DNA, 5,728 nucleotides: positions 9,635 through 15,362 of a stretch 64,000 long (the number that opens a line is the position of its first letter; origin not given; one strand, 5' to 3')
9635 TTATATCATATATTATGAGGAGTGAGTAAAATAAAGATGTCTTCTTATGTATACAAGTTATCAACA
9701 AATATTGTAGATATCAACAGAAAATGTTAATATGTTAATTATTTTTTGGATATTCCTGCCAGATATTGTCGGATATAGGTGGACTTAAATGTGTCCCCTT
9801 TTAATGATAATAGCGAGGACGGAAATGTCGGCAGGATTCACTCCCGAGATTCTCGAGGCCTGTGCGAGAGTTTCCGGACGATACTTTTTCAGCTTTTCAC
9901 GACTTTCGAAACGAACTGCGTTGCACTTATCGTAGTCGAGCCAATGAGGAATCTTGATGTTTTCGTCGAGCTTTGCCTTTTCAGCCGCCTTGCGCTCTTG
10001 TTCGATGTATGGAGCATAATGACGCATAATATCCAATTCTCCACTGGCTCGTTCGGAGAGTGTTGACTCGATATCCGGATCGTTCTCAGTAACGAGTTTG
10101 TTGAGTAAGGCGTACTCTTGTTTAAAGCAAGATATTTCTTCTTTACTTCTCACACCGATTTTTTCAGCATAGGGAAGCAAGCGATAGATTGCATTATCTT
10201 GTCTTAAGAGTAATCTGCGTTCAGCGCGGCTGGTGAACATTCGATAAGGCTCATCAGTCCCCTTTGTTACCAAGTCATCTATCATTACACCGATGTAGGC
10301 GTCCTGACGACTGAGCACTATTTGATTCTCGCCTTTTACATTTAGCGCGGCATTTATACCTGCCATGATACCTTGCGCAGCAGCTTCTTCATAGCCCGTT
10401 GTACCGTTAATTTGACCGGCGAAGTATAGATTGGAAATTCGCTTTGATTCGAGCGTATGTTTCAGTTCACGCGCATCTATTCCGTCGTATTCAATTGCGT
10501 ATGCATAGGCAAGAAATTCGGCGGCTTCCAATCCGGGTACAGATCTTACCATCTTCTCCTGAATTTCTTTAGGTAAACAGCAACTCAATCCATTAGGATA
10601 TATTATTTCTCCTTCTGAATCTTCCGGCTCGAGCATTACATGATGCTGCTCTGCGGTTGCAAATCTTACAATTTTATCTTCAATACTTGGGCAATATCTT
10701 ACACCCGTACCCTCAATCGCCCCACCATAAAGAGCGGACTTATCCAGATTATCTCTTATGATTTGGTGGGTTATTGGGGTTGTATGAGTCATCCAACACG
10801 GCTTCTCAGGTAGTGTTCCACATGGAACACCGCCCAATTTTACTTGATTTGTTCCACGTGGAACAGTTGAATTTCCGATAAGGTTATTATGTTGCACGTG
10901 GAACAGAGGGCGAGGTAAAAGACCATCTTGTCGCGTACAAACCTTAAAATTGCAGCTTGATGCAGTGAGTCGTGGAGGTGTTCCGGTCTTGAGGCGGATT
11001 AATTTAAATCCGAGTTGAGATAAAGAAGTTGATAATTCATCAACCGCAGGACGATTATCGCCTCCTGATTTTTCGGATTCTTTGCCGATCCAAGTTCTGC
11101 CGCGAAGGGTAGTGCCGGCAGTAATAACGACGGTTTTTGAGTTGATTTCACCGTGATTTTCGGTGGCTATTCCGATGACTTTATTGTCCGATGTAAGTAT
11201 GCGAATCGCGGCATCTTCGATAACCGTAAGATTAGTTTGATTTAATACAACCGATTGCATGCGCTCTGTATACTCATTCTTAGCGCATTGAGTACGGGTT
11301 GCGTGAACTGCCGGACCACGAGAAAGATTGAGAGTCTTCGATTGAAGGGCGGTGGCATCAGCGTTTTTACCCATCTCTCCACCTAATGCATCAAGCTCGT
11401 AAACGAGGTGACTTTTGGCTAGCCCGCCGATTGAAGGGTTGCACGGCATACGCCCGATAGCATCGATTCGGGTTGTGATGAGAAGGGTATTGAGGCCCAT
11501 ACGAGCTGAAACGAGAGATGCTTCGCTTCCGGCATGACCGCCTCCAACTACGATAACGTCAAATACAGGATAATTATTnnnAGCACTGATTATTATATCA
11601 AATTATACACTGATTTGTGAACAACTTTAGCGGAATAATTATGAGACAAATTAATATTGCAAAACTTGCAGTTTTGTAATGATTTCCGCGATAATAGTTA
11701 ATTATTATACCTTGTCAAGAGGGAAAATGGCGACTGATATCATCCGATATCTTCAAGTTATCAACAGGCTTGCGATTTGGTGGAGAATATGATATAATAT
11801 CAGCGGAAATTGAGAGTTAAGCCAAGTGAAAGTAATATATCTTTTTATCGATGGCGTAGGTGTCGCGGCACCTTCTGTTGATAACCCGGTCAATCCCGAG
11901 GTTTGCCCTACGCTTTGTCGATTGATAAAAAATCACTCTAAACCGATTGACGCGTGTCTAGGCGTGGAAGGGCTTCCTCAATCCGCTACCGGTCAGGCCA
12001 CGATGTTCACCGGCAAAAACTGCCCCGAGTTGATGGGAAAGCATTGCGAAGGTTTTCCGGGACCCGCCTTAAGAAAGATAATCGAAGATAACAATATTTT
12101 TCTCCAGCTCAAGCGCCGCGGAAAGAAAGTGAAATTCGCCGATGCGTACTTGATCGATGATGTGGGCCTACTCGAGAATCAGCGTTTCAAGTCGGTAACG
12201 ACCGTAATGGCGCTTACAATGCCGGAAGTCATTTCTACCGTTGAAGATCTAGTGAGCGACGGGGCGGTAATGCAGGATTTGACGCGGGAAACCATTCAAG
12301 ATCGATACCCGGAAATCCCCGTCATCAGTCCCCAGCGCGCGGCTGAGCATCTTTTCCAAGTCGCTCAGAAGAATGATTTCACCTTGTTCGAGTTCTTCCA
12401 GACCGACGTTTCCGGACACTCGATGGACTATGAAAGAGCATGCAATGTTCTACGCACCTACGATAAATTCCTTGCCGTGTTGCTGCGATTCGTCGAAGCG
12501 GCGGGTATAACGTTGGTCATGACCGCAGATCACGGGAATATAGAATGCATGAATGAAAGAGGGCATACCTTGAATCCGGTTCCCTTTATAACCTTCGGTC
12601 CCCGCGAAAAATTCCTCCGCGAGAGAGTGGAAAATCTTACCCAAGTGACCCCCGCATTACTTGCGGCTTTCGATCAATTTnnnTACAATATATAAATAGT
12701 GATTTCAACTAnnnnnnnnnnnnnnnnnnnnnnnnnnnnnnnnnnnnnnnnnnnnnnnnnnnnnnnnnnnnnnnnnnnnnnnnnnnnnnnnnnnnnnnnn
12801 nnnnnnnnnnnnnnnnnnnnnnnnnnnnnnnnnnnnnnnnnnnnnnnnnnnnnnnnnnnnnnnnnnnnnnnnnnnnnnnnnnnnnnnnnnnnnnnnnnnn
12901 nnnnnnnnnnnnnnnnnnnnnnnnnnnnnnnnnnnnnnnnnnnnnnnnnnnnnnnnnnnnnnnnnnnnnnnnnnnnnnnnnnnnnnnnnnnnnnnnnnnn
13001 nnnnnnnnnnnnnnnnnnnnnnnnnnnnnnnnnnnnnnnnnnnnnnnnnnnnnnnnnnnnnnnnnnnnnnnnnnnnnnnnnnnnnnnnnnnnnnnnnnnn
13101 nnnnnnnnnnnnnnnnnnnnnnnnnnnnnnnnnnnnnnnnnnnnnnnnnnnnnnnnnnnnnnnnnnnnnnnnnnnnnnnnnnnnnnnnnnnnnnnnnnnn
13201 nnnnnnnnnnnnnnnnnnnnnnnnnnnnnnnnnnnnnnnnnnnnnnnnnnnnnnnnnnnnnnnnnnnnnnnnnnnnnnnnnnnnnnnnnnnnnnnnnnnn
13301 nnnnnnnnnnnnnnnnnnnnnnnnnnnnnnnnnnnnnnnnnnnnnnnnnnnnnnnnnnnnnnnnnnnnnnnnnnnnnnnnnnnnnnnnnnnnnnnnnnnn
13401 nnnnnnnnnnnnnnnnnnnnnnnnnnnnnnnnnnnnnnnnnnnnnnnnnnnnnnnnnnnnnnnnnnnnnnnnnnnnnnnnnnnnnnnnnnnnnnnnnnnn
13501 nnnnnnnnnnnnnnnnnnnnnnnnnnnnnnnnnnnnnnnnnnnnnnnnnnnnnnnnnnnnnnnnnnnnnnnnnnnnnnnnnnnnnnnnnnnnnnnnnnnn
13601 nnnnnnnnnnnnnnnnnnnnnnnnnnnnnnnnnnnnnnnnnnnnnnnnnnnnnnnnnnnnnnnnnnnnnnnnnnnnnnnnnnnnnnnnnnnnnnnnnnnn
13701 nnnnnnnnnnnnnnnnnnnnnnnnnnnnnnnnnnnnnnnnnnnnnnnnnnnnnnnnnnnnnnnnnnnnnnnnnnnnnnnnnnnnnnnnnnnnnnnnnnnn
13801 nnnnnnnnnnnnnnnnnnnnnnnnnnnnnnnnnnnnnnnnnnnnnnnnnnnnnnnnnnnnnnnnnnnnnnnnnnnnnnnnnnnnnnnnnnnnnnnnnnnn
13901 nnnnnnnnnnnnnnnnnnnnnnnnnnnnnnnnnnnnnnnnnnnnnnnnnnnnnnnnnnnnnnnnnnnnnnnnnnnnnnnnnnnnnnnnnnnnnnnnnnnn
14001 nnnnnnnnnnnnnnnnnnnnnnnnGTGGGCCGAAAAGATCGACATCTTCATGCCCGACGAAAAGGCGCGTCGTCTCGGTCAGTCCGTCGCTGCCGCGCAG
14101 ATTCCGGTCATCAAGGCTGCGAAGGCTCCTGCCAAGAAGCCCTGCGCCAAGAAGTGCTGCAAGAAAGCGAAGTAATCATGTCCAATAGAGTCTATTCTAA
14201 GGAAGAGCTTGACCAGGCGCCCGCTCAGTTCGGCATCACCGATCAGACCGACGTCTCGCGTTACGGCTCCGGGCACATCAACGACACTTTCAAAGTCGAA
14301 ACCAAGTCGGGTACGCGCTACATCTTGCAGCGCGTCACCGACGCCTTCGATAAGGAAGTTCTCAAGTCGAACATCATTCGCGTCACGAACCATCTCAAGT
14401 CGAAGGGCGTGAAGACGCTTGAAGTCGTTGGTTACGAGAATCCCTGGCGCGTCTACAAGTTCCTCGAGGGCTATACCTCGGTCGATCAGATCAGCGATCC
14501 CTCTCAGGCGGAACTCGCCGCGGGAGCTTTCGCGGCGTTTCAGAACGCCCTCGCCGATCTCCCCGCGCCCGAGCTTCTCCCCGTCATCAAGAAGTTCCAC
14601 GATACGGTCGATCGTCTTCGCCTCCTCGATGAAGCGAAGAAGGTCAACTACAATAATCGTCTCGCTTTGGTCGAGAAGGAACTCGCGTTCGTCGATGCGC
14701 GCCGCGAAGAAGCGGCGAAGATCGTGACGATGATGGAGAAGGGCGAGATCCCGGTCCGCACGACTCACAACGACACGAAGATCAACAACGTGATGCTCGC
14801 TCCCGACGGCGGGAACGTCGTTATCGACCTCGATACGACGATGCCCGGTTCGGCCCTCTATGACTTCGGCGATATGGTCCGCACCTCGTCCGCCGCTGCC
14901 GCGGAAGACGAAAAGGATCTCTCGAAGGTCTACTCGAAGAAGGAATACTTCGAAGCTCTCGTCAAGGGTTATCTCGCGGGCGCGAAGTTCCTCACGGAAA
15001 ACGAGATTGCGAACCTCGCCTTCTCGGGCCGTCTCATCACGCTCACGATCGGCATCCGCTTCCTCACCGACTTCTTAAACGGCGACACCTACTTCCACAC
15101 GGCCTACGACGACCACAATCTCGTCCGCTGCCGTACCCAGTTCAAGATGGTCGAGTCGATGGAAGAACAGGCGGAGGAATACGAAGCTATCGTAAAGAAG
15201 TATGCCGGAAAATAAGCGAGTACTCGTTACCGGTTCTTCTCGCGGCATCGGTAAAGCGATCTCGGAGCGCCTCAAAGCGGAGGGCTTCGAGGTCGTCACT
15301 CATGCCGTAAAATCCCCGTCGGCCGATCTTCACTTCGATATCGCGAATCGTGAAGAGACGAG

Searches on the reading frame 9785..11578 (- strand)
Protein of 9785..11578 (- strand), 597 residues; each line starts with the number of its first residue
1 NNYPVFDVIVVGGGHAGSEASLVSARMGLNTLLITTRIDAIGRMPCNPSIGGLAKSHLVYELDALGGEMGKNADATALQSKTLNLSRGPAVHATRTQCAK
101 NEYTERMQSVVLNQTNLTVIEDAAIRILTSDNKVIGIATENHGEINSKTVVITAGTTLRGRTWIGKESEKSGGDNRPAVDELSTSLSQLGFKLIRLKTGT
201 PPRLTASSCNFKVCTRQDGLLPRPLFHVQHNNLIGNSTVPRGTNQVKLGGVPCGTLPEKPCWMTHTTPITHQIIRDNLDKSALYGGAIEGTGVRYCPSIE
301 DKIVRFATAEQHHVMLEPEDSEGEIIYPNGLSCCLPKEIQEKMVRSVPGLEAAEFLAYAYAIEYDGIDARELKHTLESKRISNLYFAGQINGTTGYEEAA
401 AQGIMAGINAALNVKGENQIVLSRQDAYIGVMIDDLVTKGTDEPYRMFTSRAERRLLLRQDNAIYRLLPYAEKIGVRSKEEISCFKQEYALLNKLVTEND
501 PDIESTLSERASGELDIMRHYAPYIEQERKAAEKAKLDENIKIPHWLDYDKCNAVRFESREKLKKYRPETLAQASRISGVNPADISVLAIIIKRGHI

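Call 56: search_protein_families(library=pfam, max_evalue=0.001, proteins=[window:9785-11578:-])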
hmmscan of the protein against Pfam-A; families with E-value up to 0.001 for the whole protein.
window:9785-11578:- (597 aa): 5 families
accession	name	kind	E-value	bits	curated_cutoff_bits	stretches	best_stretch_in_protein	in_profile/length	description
PF01134.28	GIDA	-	6.4e-144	480.3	22.1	1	7-417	1-390/391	Glucose inhibited division protein A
PF13932.14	SAM_GIDA_C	-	1.7e-23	82.6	27.1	1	533-588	1-56/57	tRNA modifying enzyme MnmG/GidA C-terminal helical bundle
PF12831.13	FAD_oxidored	-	1.3e-06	28.4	27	1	7-143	1-130/416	FAD dependent oxidoreductase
PF03486.20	HI0933_like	-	7.1e-06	26.1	50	0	112-394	119-226/244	HI0933-like protein Rossmann domain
PF07992.20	Pyr_redox_2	-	0.00086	19.3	26.1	0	6-156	1-109/291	Pyridine nucleotide-disulphide oxidoreductase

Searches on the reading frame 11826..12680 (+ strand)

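Call 56: search_protein_families(library=pfam, max_evalue=0.001, proteins=[window:11826-12680:+])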
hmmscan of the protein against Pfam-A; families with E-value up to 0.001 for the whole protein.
window:11826-12680:+ (285 aa): 2 families
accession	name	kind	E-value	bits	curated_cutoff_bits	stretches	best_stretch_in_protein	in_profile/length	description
PF01676.23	Metalloenzyme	-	1e-23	84.6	24.3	1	1-280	1-246/252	Metalloenzyme superfamily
PF01663.27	Phosphodiest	-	1.8e-05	24.9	23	1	174-247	157-230/342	Type I phosphodiesterase / nucleotide pyrophosphatase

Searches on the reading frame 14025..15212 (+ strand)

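Call 73: search_protein_families(library=ncbifam, max_evalue=0.01, proteins=[window:14025-15212:+])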
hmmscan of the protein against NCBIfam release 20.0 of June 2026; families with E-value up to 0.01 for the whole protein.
window:14025-15212:+ (396 aa): 1 family
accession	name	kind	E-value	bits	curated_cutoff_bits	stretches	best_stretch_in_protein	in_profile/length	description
NF008738.0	PRK11768.1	equivalog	0.0001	21.8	194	1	203-310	156-261/327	serine/threonine protein kinase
